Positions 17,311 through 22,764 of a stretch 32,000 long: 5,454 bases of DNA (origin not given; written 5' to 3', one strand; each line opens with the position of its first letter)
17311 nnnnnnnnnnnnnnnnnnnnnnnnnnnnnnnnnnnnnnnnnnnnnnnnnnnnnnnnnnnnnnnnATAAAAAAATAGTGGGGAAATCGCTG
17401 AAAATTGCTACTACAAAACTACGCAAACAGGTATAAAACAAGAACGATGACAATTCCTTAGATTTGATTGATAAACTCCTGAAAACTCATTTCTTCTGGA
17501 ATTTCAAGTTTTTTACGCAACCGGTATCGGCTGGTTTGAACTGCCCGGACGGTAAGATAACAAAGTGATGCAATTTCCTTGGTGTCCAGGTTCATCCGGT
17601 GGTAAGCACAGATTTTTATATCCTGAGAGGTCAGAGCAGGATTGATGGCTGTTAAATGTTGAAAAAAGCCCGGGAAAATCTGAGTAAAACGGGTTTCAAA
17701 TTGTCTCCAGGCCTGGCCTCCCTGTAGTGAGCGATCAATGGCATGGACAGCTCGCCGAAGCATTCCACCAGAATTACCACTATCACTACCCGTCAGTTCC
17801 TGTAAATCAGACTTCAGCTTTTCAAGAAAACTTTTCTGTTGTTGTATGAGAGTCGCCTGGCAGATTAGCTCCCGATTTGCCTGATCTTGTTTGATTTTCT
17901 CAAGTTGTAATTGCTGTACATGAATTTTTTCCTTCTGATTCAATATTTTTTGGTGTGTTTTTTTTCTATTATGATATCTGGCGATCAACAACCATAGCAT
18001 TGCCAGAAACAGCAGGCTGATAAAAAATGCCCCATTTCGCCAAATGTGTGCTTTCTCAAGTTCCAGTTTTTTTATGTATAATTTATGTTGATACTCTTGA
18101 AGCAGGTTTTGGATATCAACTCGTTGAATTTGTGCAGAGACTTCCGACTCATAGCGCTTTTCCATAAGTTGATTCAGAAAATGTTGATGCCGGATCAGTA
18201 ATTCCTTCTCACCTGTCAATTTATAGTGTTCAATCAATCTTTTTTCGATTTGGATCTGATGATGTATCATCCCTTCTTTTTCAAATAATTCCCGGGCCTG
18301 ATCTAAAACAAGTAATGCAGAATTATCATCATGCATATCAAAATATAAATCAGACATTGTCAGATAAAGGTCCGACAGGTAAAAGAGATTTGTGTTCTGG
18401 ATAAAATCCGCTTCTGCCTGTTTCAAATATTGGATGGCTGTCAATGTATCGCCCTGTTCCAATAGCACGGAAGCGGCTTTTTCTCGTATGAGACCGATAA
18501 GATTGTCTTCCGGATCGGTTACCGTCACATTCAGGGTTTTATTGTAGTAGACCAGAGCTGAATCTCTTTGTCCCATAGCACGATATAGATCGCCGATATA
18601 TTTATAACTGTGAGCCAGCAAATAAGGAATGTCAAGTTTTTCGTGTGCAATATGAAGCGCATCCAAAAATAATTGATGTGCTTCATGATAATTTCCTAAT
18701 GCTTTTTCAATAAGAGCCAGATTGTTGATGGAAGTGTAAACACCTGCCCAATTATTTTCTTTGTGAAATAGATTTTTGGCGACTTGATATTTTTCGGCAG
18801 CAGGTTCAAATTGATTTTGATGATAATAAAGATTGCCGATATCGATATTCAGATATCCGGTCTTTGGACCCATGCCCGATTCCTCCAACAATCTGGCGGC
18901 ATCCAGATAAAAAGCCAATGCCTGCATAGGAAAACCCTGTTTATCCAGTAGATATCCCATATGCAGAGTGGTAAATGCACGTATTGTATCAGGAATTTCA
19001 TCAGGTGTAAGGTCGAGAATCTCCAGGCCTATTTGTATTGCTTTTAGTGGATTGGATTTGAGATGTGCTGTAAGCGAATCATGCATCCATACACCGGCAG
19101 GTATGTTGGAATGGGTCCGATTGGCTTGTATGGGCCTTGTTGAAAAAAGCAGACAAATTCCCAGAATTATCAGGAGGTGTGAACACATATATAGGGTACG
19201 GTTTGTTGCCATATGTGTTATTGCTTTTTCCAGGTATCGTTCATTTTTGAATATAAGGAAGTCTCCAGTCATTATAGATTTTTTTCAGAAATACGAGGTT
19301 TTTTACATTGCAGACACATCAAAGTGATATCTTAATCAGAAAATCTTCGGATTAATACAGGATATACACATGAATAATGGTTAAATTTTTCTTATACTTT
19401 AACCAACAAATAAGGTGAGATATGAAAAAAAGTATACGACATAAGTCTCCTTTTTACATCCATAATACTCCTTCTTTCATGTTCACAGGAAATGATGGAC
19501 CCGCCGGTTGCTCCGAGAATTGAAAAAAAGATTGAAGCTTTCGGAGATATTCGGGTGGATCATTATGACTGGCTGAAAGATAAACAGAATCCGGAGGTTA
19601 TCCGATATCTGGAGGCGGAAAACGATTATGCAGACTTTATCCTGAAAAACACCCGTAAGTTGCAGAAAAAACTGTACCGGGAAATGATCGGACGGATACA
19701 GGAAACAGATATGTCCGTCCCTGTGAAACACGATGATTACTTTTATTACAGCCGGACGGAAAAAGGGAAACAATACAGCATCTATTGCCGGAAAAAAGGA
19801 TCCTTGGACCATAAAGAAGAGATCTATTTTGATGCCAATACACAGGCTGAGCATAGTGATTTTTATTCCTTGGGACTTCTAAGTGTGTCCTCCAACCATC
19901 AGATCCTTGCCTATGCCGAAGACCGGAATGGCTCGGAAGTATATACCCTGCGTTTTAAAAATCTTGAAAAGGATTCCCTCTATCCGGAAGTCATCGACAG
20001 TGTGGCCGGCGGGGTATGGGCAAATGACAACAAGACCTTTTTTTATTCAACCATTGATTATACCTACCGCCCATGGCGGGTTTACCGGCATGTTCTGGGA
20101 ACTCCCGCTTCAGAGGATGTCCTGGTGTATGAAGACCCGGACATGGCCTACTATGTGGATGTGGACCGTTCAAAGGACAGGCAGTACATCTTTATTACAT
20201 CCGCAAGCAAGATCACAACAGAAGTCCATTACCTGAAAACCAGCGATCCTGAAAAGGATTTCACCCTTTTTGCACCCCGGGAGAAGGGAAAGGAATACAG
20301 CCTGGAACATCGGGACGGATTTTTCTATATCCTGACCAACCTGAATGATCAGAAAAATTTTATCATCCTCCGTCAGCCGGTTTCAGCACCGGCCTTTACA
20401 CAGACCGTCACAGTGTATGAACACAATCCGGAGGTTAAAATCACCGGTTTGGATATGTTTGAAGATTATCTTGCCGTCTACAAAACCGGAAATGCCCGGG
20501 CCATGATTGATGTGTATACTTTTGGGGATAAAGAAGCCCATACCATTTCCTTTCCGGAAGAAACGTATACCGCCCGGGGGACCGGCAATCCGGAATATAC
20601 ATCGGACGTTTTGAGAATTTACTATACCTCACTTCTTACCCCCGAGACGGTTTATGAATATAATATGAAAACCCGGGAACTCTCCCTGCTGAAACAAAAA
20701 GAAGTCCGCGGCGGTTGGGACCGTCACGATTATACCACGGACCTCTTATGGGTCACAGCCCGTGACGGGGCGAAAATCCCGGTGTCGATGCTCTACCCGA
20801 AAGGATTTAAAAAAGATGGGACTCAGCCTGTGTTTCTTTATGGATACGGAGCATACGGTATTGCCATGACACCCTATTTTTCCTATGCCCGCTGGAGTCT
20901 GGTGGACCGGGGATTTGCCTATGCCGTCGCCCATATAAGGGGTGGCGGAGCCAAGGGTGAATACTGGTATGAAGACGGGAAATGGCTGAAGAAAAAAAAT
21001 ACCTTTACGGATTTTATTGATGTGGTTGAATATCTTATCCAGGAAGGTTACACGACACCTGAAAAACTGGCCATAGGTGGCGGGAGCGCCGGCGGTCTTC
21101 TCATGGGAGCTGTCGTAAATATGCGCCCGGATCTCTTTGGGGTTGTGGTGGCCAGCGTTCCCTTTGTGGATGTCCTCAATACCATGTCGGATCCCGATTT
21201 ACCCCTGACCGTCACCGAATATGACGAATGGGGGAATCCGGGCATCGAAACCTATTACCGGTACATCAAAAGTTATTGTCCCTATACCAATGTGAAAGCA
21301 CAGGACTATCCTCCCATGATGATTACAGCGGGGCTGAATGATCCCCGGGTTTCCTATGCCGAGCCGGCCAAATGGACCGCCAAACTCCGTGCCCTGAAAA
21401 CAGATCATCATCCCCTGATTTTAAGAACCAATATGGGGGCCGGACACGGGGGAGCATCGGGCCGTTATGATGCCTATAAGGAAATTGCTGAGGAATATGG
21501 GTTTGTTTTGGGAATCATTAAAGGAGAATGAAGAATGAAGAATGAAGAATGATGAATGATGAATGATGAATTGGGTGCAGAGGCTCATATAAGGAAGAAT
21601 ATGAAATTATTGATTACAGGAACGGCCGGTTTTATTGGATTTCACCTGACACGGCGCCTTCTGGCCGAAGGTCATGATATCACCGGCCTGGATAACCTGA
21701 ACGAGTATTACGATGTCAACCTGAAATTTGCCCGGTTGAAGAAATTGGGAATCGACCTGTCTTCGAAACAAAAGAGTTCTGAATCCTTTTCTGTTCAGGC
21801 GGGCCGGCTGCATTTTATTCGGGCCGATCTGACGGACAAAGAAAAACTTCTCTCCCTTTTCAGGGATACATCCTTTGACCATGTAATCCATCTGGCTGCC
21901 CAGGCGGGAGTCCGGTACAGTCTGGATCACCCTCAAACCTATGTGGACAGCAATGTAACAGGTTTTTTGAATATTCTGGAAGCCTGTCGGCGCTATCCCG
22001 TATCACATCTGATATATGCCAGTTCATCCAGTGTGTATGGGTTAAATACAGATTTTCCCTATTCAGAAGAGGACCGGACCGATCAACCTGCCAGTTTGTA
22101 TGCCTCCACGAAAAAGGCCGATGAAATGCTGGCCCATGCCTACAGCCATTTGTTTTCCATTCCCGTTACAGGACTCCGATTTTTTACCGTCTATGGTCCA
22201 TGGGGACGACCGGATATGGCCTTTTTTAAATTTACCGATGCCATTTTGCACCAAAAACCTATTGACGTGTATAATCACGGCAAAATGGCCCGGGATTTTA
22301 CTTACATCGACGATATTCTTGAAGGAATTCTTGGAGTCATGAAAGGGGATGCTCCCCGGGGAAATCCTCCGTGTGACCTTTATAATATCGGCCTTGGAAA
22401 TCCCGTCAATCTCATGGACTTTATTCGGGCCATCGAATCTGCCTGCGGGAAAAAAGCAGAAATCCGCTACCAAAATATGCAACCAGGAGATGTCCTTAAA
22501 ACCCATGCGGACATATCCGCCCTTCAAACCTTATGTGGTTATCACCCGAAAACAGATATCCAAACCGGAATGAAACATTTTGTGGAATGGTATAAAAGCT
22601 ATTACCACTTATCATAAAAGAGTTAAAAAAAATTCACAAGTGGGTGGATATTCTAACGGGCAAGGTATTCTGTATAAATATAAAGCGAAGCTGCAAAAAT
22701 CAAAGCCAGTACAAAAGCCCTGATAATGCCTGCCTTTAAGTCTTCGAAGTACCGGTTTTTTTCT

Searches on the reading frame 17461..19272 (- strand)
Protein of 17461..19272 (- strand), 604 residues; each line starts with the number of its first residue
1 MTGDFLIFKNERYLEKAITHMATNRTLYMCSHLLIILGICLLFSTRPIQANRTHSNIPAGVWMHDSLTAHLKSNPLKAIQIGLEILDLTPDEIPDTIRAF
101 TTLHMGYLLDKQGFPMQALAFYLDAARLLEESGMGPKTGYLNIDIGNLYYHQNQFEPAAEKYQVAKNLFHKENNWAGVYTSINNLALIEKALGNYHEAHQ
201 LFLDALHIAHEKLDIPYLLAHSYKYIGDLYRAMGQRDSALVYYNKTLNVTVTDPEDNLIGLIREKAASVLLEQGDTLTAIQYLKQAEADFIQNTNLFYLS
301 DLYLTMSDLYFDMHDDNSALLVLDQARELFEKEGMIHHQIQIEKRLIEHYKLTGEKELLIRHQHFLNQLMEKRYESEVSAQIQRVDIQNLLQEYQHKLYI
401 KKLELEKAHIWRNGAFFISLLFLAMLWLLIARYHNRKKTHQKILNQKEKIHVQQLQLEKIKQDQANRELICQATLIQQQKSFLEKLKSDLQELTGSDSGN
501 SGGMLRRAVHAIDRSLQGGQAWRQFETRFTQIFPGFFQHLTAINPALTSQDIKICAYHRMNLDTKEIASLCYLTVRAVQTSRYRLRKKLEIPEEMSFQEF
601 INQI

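Call 29: search_protein_families(library=pfam, proteins=[window:17461-19272:-])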
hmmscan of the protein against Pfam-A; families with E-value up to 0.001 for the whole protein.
window:17461-19272:- (604 aa): 11 families
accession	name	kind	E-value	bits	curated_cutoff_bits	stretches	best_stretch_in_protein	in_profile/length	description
PF13424.12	TPR_12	-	1.1e-19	70.8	30.1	2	181-248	5-73/77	Tetratricopeptide repeat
PF17874.7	TPR_MalT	-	5.4e-10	39.5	45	1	146-320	47-221/336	MalT-like TPR region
PF14938.12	SNAP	-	9.4e-09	35.6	25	1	111-203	86-179/282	Soluble NSF attachment protein, SNAP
PF07719.23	TPR_2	-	2.6e-08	33.8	27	0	183-208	5-30/34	Tetratricopeptide repeat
PF13374.12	TPR_10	-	3.2e-08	33.8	27.5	1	180-211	3-34/42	Tetratricopeptide repeat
PF13428.12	TPR_14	-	3.3e-06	27.7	23.5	0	223-249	4-30/44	Tetratricopeptide repeat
PF00515.34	TPR_1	-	4.1e-06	26.8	27.8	0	222-247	3-28/34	Tetratricopeptide repeat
PF13176.12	TPR_7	-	1.2e-05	25.4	27.9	0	226-257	5-35/36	Tetratricopeptide repeat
PF14559.12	TPR_19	-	1.9e-05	25.3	25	0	270-328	1-53/68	Tetratricopeptide repeat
PF12895.13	ANAPC3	-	0.0001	22.9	27.2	0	234-299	3-61/82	Anaphase-promoting complex, cyclosome, subunit 3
PF13174.12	TPR_6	-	0.00068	20.6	26.3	0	225-246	5-26/33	Tetratricopeptide repeat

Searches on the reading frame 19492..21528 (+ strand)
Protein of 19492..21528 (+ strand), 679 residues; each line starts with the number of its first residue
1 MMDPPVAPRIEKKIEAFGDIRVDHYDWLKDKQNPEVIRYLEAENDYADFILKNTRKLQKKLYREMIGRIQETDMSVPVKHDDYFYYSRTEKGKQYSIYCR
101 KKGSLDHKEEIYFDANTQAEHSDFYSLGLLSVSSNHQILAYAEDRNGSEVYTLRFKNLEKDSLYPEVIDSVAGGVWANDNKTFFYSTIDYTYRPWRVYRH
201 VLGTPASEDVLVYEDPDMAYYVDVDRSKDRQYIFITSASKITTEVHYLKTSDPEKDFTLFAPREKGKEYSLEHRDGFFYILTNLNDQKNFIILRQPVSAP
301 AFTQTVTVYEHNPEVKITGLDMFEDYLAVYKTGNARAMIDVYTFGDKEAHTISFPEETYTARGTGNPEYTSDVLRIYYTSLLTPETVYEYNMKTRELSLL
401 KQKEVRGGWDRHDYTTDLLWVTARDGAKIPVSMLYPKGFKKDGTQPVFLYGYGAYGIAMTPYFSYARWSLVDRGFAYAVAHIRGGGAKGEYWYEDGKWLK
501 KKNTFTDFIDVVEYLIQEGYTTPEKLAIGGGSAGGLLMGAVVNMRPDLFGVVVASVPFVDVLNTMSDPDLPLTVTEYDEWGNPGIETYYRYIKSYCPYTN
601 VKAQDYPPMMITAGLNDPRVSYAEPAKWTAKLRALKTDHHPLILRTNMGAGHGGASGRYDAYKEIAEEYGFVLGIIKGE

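Call 29: search_protein_families(library=pfam, proteins=[window:19492-21528:+])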
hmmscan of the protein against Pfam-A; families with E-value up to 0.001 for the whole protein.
window:19492-21528:+ (679 aa): 3 families
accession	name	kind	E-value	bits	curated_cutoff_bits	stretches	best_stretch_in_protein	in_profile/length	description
PF02897.21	Peptidase_S9_N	-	9.4e-100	334.7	24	1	5-402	1-413/414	Prolyl oligopeptidase, N-terminal beta-propeller domain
PF00326.27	Peptidase_S9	-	4e-66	223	22.6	1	462-677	2-211/213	Prolyl oligopeptidase family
PF02129.25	Peptidase_S15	-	1.5e-05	25.2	23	1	425-563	1-134/262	X-Pro dipeptidyl-peptidase (S15 family)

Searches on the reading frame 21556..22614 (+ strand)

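Call 29: search_protein_families(library=pfam, proteins=[window:21556-22614:+])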
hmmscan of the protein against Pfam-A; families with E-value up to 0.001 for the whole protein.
window:21556-22614:+ (353 aa): 8 families
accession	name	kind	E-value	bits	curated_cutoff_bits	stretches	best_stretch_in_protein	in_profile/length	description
PF01370.27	Epimerase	-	7.2e-56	189.7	20.9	1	19-279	2-240/240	NAD dependent epimerase/dehydratase family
PF16363.11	GDP_Man_Dehyd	-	5.8e-51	174.3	27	1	19-340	1-330/332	GDP-mannose 4,6 dehydratase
PF04321.23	RmlD_sub_bind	-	8.6e-19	68.1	27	1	16-301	1-235/287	RmlD substrate binding domain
PF01073.25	3Beta_HSD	-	2.5e-17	63.3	22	1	19-255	1-222/280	3-beta hydroxysteroid dehydrogenase/isomerase family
PF02719.21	Polysacc_synt_2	-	1.8e-11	44.2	20.2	1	18-299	1-249/293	Polysaccharide biosynthesis protein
PF07993.18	NAD_binding_4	-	1.3e-10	41.3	20.1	1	20-214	1-209/258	Male sterility protein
PF13460.12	NAD_binding_10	-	1.1e-05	25.9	27.2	1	80-194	35-133/184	NAD(P)H-binding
PF08659.16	KR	-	0.0006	20.2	22.6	0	19-166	4-146/180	KR domain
